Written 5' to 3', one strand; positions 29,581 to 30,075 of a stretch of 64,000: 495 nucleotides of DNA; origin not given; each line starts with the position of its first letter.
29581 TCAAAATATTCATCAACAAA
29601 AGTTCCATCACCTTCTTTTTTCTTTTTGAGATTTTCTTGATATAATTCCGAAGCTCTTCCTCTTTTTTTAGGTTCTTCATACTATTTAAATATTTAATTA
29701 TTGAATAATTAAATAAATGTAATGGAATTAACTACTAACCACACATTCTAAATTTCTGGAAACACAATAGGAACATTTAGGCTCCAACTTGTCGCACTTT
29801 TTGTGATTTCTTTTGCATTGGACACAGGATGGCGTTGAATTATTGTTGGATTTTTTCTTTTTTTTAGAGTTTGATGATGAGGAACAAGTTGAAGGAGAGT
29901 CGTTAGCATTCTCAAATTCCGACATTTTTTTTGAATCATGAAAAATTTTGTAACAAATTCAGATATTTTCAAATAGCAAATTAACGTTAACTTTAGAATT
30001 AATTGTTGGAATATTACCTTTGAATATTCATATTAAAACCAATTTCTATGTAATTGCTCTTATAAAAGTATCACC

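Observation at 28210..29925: Gal4-type Zn(II)2Cys6 transcription factor outside fungi, first exon joined to a large body by a 58-nt intron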

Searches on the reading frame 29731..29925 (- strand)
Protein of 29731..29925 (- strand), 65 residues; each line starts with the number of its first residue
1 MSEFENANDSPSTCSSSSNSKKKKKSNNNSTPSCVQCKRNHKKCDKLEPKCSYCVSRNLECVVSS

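Call 17: list_cluster_members(proteins=[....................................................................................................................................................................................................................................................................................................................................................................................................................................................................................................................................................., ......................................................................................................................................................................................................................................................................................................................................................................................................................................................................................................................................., window:29731-29925:-, window:28740-29477:-, window:28213-28653:-, window:32903-34273:+, window:30905-31708:+, window:21475-22671:-, window:17482-20985:-, window:37543-38274:-])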
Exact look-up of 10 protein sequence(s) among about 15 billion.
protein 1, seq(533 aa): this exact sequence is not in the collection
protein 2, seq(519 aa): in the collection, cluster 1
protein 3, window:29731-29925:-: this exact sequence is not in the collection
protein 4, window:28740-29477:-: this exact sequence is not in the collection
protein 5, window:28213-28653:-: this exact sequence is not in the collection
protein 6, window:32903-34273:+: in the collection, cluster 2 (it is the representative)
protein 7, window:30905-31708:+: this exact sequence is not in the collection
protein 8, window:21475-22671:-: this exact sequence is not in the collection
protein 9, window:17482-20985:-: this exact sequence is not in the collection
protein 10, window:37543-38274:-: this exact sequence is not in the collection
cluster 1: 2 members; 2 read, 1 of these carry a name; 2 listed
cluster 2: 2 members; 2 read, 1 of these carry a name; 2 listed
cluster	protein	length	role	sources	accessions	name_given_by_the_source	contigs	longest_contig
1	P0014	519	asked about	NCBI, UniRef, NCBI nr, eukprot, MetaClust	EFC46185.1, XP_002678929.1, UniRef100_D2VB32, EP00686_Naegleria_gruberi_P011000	predicted protein [Naegleria gruberi] | Predicted protein n=1 Tax=Naegleria gruberi TaxID=5762 RepID=D2VB32_NAEGR | uncharacterized protein NAEGRDRAFT_66071 [Naegleria gruberi]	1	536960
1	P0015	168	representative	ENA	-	-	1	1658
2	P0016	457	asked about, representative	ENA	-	-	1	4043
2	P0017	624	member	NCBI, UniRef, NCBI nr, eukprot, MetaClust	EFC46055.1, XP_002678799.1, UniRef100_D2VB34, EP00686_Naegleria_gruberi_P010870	predicted protein [Naegleria gruberi] | Predicted protein n=1 Tax=Naegleria gruberi TaxID=5762 RepID=D2VB34_NAEGR | uncharacterized protein NAEGRDRAFT_66073 [Naegleria gruberi]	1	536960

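Call 61: predict_structure(alignment_id=A5)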
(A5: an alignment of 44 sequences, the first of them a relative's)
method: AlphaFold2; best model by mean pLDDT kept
length: 519 residues; sequences in the alignment: 44
mean_pLDDT: 80.3   pTM: 0.71
mean pLDDT of the five models: 80.3, 78.7, 78.4, 78.3, 77.7
residues with pLDDT >= 90: 242; 70-90: 157; 50-70: 45; < 50: 75
segments of 3 or more residues with pLDDT < 50: 1-10, 12-29, 372-374, 459-477, 495-519
pLDDT, mean of each block of 10 residues (from residue 1): 35 33 42 84 85 93 76 73 68 92 95 95 84 95 98 96 96 98 96 98 94 95 92 93 73 76 90 93 94 91 91 85 84 85 88 89 83 63 87 79 86 91 91 91 92 57 45 50 72 50 42 44
secondary structure, 60 per line:
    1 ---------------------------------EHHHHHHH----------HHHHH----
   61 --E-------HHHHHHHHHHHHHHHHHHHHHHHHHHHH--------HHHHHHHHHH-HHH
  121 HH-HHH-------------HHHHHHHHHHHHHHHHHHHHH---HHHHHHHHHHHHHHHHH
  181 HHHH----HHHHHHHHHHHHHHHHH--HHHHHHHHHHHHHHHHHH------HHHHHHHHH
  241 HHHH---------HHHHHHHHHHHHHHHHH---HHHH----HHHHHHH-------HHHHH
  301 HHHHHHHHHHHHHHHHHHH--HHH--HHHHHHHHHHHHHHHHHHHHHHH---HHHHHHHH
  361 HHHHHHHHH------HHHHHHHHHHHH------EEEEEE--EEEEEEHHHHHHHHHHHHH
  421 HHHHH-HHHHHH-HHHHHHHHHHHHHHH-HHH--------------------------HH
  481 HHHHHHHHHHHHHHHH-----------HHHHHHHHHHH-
elements in order: H35-41 H52-56 H71-98 H107-116 H118-122 H140-160 H164-184 H189-205 H208-225 H232-244 H254-270 H274-277 H282-288 H296-319 H327-349 H353-369 H376-387 E394-399 E402-407 H408-425 H427-432 H434-448 H479-496 H508-518

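Call 77: fold_search(model_id=the predicted structure, library=pdb)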
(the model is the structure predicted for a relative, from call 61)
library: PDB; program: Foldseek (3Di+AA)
matches with E <= 10: 623; with E <= 0.001: 0
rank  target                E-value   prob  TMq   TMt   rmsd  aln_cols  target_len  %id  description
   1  8v3b_a                7.3e-02  0.66  0.17  0.20  18.9       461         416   10  Computational Designed Nanocage O43_129_+4 (released 2024-03-13)
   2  9mg8_B                7.7e-02  0.21  0.11  0.14  25.9       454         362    9  Crystal Structure of b-iTHR-110 (released 2025-12-17)
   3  3qky                  1.0e-01  0.77  0.16  0.27  19.9       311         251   13  Crystal structure of Rhodothermus marinus BamD (released 2011-04-20)
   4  8jal_A                1.2e-01  0.89  0.26  0.24  21.8       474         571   13  Structure of CRL2APPBP2 bound with RxxGP degron (dimer) (released 2023-10-18)
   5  5tqb_B                1.2e-01  0.80  0.23  0.30  13.4       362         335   10  Crystal structure of assembly chaperone of ribosomal protein L4 (Acl4) in complex with ribosomal protein L4 (RpL4) (released 2017-02-15)
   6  4r11_E                1.4e-01  0.57  0.21  0.22  21.7       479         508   11  A conserved phosphorylation switch controls the interaction between cadherin and beta-catenin in vitro and in vivo (released 2015-04-29)
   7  5efr                  1.4e-01  0.75  0.17  0.21  21.1       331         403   12  Crystal Structure of a BamA-BamD fusion (released 2016-01-27)
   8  4buj_F                1.5e-01  0.23  0.16  0.08  25.1       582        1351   11  Crystal structure of the S. cerevisiae Ski2-3-8 complex (released 2013-08-28)
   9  9mg8_A                1.6e-01  0.14  0.11  0.13  25.4       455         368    9  Crystal Structure of b-iTHR-110 (released 2025-12-17)
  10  8fbn_A                1.6e-01  0.35  0.11  0.22  18.6       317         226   10  Improving the secretion of designed protein assemblies through negative design of cryptic transmembrane domains (released 2023-03-22)
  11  5udl_A                1.8e-01  0.38  0.18  0.19  16.8       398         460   12  IFIT1 N216A monomeric mutant (L457E/L464E) with m7Gppp-AAAA (anti conformation of cap) (released 2017-03-01)
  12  9ya0_BA               1.9e-01  0.69  0.20  0.27  13.1       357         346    9  Cryo-EM structure of pre-conoid ring 2 (PCR P2 ring)from Toxoplasma gondii (released 2025-11-19)
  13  4buj_B                1.9e-01  0.30  0.16  0.08  23.9       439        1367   13  Crystal structure of the S. cerevisiae Ski2-3-8 complex (released 2013-08-28)
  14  5aio                  2.0e-01  0.41  0.18  0.22  18.3       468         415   12  Crystal structure of t131 N-terminal TPR array (released 2015-06-24)
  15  8ga7                  2.0e-01  0.14  0.11  0.11  23.9       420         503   12  Geometrically programmable nanomaterial construction using regularized protein building blocks (released 2024-03-13)
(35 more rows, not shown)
